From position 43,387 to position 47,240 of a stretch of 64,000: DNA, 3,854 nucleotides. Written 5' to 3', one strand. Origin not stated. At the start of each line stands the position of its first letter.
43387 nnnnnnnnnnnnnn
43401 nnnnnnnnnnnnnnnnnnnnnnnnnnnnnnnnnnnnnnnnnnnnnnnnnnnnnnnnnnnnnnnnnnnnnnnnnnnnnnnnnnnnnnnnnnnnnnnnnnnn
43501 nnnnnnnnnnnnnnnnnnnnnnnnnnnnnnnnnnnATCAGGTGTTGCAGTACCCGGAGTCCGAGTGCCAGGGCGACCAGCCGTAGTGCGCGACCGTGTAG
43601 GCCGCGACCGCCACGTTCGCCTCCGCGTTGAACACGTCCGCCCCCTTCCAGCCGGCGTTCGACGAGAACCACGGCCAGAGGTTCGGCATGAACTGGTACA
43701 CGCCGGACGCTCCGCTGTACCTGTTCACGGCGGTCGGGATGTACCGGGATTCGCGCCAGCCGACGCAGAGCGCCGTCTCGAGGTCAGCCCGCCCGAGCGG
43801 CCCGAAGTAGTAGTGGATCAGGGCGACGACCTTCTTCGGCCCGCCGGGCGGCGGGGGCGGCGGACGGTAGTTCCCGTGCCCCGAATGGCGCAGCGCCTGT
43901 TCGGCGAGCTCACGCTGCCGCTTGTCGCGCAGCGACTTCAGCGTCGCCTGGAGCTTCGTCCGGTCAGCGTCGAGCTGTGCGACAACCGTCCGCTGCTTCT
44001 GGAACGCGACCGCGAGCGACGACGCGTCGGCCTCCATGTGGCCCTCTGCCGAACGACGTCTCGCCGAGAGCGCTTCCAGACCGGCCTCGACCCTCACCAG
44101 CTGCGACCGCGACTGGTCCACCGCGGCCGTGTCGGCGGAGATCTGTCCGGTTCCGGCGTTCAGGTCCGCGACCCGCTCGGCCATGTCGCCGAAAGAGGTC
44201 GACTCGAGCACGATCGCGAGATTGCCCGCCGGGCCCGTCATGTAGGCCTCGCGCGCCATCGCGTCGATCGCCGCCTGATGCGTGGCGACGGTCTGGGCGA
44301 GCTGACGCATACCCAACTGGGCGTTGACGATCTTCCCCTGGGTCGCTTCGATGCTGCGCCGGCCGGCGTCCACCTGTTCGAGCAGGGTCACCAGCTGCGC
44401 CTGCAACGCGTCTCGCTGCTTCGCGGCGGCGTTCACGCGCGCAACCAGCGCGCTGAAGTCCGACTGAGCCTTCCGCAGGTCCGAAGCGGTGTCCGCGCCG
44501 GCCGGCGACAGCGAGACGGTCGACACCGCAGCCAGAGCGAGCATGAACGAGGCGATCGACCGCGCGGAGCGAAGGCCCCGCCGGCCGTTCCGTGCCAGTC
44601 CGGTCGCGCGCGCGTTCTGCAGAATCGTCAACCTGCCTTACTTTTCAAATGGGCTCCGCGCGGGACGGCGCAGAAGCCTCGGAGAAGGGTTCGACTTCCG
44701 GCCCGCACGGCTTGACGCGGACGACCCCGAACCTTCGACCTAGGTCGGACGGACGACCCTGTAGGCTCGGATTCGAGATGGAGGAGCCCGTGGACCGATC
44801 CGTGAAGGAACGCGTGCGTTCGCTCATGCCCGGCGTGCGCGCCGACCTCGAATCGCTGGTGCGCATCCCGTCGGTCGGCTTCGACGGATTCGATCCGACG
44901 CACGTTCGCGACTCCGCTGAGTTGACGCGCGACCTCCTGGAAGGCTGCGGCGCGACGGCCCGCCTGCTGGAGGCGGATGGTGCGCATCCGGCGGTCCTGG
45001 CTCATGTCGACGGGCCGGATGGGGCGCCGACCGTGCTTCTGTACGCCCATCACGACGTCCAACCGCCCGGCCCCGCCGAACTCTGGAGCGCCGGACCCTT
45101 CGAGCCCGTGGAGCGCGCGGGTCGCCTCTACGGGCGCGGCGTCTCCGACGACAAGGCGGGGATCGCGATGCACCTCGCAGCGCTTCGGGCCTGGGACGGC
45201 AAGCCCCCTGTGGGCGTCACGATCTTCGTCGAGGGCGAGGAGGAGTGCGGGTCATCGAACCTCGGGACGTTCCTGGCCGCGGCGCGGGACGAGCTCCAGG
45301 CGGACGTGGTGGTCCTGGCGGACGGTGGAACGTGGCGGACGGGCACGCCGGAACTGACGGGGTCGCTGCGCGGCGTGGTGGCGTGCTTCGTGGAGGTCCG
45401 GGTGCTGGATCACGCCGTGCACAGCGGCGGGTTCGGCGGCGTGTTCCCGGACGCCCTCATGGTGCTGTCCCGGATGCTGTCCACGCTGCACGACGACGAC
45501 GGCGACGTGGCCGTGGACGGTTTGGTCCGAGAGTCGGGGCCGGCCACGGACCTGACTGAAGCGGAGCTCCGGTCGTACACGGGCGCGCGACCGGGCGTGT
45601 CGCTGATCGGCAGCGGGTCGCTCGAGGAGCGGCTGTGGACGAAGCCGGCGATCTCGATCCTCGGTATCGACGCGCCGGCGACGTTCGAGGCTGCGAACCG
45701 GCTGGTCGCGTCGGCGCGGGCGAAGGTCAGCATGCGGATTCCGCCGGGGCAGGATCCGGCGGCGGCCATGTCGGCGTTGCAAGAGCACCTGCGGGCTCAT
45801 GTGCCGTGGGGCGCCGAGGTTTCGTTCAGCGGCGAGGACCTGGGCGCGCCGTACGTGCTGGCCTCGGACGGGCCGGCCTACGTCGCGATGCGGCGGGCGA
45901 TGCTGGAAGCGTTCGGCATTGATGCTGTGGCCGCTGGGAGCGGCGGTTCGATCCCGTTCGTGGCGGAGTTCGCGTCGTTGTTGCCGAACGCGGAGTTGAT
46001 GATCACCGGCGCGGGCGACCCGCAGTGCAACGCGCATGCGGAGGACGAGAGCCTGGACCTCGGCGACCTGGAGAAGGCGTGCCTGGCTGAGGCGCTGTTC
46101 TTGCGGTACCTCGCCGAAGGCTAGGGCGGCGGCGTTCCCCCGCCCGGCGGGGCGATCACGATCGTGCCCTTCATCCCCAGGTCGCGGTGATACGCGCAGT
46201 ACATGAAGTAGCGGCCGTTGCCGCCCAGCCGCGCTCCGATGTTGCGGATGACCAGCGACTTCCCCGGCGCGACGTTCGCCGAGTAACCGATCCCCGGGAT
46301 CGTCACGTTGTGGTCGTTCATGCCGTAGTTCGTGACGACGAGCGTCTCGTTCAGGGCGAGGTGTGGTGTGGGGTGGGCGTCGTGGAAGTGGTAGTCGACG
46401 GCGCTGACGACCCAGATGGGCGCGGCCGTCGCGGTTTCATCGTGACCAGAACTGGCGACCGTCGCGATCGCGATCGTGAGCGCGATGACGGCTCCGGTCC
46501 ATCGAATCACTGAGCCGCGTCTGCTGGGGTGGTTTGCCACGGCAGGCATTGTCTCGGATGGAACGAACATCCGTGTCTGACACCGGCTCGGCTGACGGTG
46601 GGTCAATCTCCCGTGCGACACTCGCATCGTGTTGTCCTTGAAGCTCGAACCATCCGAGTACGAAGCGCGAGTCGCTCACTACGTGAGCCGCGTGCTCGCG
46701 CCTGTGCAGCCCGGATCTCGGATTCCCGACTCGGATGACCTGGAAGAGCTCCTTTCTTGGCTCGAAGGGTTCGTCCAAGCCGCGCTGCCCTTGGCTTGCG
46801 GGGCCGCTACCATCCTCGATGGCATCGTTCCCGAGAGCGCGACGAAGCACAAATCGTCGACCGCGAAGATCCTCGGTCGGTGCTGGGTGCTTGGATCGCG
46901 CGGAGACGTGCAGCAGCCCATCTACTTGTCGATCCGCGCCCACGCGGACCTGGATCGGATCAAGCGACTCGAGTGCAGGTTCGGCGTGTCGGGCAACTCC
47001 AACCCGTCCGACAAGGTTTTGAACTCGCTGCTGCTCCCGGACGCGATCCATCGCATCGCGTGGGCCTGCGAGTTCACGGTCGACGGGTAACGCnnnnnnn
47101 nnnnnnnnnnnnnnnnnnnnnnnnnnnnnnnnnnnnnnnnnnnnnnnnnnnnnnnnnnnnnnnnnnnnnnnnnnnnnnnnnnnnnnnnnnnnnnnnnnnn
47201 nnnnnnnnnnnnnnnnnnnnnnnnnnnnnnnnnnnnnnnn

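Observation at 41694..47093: suf operon split by a 5.4-kb insertion of unrelated, partly opposite-strand genes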

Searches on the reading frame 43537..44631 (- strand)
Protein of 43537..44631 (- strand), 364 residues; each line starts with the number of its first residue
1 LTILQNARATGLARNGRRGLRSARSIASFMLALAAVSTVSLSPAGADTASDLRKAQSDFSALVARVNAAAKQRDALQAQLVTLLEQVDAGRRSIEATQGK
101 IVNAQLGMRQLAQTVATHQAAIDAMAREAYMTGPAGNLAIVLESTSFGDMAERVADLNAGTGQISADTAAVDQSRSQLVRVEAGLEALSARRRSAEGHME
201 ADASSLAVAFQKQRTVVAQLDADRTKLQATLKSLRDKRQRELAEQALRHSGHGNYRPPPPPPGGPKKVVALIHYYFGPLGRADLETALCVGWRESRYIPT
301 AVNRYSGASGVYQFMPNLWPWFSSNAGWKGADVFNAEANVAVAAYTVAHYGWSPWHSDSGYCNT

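Call 3: search_protein_families(library=pfam, proteins=[window:43537-44631:-], max_evalue=0.01)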
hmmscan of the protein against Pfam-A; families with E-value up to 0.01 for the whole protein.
window:43537-44631:- (364 aa): 3 families
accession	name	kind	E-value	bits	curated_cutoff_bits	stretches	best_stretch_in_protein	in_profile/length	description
PF01464.25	SLT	-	1.9e-05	24.6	21.3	1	284-347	14-76/117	Transglycosylase SLT domain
PF04977.20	DivIC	-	0.0017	18.6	28.9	0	207-246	9-48/80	Septum formation initiator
PF06810.17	Phage_scaffold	-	0.0047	17.3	35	0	58-129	28-97/170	Phage capsid assembly scaffolding protein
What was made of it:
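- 43537..44631 (-): Secreted coiled-coil protein with a C-terminal SLT-like transglycosylase domain. It belongs to the older core of the gap. PF01464, 24.6 bits (call 3).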

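Call 5: search_protein_families(library=ncbifam, proteins=[window:43537-44631:-], max_evalue=0.001)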
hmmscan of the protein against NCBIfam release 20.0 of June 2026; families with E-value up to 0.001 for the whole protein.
window:43537-44631:- (364 aa): 4 families
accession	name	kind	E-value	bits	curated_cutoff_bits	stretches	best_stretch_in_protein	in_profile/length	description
NF045487.1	ASRP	equivalog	1.8e-05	23.6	300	1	35-242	96-286/593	archaea-specific SMC-related protein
TIGR02169.1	SMC_prok_A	equivalog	6.1e-05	20.9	729.4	1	50-246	703-892/1165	chromosome segregation protein SMC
TIGR02168.1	SMC_prok_B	equivalog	6.4e-05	20.9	567.35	1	50-239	686-913/1181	chromosome segregation protein SMC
NF033741.1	NlpC_p60_RipA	exception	0.00021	20.5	625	1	39-245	10-227/457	NlpC/P60 family peptidoglycan endopeptidase RipA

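Call 63: search_protein_families(library=pfam, proteins=[L082:9228-9701:+, L083:4822-5238:+], max_evalue=0.01)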
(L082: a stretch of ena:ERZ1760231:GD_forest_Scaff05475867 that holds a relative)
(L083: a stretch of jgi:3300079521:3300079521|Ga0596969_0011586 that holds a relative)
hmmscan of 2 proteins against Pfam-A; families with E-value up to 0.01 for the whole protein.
L082:9228-9701:+ (157 aa): 1 family
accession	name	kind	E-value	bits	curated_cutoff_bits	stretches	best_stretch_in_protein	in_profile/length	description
PF13473.12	Cupredoxin_1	-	0.00067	20.1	27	1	41-147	3-104/104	Cupredoxin-like domain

L083:4822-5238:+ (138 aa): 1 family
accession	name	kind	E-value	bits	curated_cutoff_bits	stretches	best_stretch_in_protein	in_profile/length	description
PF13473.12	Cupredoxin_1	-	0.00022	21.6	27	1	22-128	3-104/104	Cupredoxin-like domain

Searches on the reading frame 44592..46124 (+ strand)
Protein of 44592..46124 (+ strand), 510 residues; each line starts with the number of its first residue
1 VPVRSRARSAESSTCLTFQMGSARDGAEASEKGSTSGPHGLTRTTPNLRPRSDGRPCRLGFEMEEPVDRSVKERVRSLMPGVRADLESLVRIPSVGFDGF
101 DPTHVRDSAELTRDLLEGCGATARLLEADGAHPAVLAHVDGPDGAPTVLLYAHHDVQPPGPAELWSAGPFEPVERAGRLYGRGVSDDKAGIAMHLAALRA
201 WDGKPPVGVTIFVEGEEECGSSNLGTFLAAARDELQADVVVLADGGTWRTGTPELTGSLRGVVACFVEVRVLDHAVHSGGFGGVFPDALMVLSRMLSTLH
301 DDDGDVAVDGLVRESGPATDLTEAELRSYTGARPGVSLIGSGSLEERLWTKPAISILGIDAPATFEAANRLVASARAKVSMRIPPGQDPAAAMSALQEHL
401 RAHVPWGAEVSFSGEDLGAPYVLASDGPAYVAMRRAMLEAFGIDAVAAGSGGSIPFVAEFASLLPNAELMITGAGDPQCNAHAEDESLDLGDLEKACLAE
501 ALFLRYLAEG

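Call 3: search_protein_families(library=pfam, proteins=[window:44592-46124:+], max_evalue=0.01)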
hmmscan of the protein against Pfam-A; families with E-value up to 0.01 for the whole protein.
window:44592-46124:+ (510 aa): 2 families
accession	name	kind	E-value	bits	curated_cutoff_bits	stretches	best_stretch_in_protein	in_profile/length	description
PF01546.33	Peptidase_M20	-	2.8e-28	99.7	24.6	1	149-499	1-199/206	Peptidase family M20/M25/M40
PF07687.19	M20_dimer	-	3.2e-14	53.2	21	1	266-406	8-105/107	Peptidase dimerisation domain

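Call 5: search_protein_families(library=ncbifam, proteins=[window:44592-46124:+], max_evalue=0.001)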
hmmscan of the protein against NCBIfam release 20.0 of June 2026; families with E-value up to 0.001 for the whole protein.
window:44592-46124:+ (510 aa): 39 families (the best 25 are shown)
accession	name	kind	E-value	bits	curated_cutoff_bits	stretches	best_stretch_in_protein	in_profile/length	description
NF005914.0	PRK07907.1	subfamily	2e-169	564.3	300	1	68-509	6-455/456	hypothetical protein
NF006053.0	PRK08201.1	equivalog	2.7e-78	263.9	441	1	84-509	18-455/458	dipeptidase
NF006579.0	PRK09104.1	subfamily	3.8e-78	263.5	327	1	77-508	15-463/465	hypothetical protein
NF005034.0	PRK06446.1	subfamily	6.4e-48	163.6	369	1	90-507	12-433/436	hypothetical protein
NF005478.0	PRK07079.1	subfamily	1.8e-38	132.6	330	1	119-488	57-435/469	hypothetical protein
NF006399.0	PRK08651.1-2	equivalog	4e-25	88.7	381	1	86-246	10-168/405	succinyl-diaminopimelate desuccinylase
TIGR01910.1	DapE-ArgE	subfamily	1.3e-23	83.8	217.6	1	86-300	4-213/373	ArgE/DapE family deacylase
NF006326.0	PRK08554.1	equivalog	1.1e-17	64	354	1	86-245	15-172/446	peptidase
NF010589.0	PRK13983.1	equivalog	9.5e-16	57.7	333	1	129-247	69-192/409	M20 family metallo-hydrolase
TIGR01892.1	AcOrn-deacetyl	equivalog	2.3e-15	56.5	297.7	1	107-229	19-143/365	acetylornithine deacetylase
NF005913.0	PRK07906.1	subfamily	2.7e-15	55.9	382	1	87-239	22-177/442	hypothetical protein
NF006596.0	PRK09133.1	subfamily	2.8e-15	55.8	349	1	110-247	64-206/474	hypothetical protein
NF005306.0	PRK06837.1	subfamily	2e-14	53.3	376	1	137-229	88-182/427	ArgE/DapE family deacylase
NF009557.0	PRK13009.1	equivalog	3.8e-14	52.6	284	1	144-226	58-142/377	succinyl-diaminopimelate desuccinylase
NF006400.0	PRK08651.1-3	equivalog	5.5e-14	51.7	374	1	143-269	81-204/410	succinyl-diaminopimelate desuccinylase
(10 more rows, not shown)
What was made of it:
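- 44592..46124 (+): M20 family dipeptidase-like protein. The likely start is near 44763, because relatives are annotated at 453 aa. It belongs to the older core of the gap. NF005914/PRK07907, 564 bits (call 5).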

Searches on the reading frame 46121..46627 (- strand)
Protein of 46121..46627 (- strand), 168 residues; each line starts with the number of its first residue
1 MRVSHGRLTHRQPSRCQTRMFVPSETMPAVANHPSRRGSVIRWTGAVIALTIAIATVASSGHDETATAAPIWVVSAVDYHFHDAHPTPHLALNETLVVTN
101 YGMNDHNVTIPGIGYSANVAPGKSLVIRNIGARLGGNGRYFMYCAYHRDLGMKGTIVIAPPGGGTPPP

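Call 3: search_protein_families(library=pfam, proteins=[window:46121-46627:-], max_evalue=0.01)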
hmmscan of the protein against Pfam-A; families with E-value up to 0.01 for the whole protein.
window:46121-46627:- (168 aa): 1 family
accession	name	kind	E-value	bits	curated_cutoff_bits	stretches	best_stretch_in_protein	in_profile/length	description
PF13473.12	Cupredoxin_1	-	0.00044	20.7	27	1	50-158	4-104/104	Cupredoxin-like domain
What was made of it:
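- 46121..46627 (-): Membrane-anchored small cupredoxin-like protein. It belongs to the older core of the gap. PF13473, 20.7 bits, which is below cutoff (call 3).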

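Call 5: search_protein_families(library=ncbifam, proteins=[window:46121-46627:-], max_evalue=0.001)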
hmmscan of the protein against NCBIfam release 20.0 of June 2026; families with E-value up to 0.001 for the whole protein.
window:46121-46627:- (168 aa): 1 family
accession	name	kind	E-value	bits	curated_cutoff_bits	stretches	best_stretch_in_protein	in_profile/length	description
TIGR02656.1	cyanin_plasto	equivalog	0.00093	19.6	87.85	0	133-158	73-98/99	plastocyanin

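Call 63: search_protein_families(library=pfam, proteins=[L082:9228-9701:+, L083:4822-5238:+], max_evalue=0.01)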
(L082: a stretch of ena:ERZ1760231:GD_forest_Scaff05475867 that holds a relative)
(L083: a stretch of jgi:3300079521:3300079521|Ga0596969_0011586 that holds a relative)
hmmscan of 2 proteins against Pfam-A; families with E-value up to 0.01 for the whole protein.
L082:9228-9701:+ (157 aa): 1 family
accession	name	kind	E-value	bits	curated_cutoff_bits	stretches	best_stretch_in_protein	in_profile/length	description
PF13473.12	Cupredoxin_1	-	0.00067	20.1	27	1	41-147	3-104/104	Cupredoxin-like domain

L083:4822-5238:+ (138 aa): 1 family
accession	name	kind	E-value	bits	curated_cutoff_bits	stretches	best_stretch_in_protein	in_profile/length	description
PF13473.12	Cupredoxin_1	-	0.00022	21.6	27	1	22-128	3-104/104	Cupredoxin-like domain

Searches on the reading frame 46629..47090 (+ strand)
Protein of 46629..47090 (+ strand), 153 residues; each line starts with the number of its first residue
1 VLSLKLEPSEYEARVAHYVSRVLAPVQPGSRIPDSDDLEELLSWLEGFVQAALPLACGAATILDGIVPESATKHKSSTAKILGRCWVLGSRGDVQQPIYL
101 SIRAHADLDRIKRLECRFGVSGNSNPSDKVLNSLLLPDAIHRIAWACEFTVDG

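Call 4: search_protein_families(library=pfam, proteins=[window:46629-47090:+], max_evalue=0.01)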
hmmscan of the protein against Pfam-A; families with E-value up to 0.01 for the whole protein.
window:46629-47090:+ (153 aa): 0 families

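Call 5: search_protein_families(library=ncbifam, proteins=[window:46629-47090:+], max_evalue=0.001)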
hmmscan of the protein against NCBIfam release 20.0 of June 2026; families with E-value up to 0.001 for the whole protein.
window:46629-47090:+ (153 aa): 0 families
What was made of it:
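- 46629..47090 (+): ORFan convergent with sufB (NCBI calls it as 135 aa). Its coding status is uncertain. No Pfam or NCBIfam hit (calls 4, 5).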

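Call 47: find_homologous_proteins(query=window:46629-47090:+, max_evalue=0.001)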
Query window:46629-47090:+ (153 aa): 1 proteins with E <= 0.001 among 84 candidates.
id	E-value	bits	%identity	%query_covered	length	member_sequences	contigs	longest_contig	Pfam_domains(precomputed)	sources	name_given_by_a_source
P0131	1.4e-83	297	99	88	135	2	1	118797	-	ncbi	-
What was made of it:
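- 46629..47090 (+): It has no homolog other than its own record (call 47).
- Checked: ORFan 46629-47090(+), with no family and no homolog apart from its own NCBI record (calls 4, 47).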

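Call 63: search_protein_families(library=pfam, proteins=[L082:9228-9701:+, L083:4822-5238:+], max_evalue=0.01)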
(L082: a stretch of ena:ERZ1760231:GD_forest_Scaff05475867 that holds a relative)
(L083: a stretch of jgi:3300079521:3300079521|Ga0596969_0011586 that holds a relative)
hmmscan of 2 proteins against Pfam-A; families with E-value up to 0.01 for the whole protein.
L082:9228-9701:+ (157 aa): 1 family
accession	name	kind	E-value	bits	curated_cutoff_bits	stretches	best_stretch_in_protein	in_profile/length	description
PF13473.12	Cupredoxin_1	-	0.00067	20.1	27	1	41-147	3-104/104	Cupredoxin-like domain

L083:4822-5238:+ (138 aa): 1 family
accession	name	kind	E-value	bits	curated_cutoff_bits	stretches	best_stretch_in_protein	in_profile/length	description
PF13473.12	Cupredoxin_1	-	0.00022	21.6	27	1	22-128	3-104/104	Cupredoxin-like domain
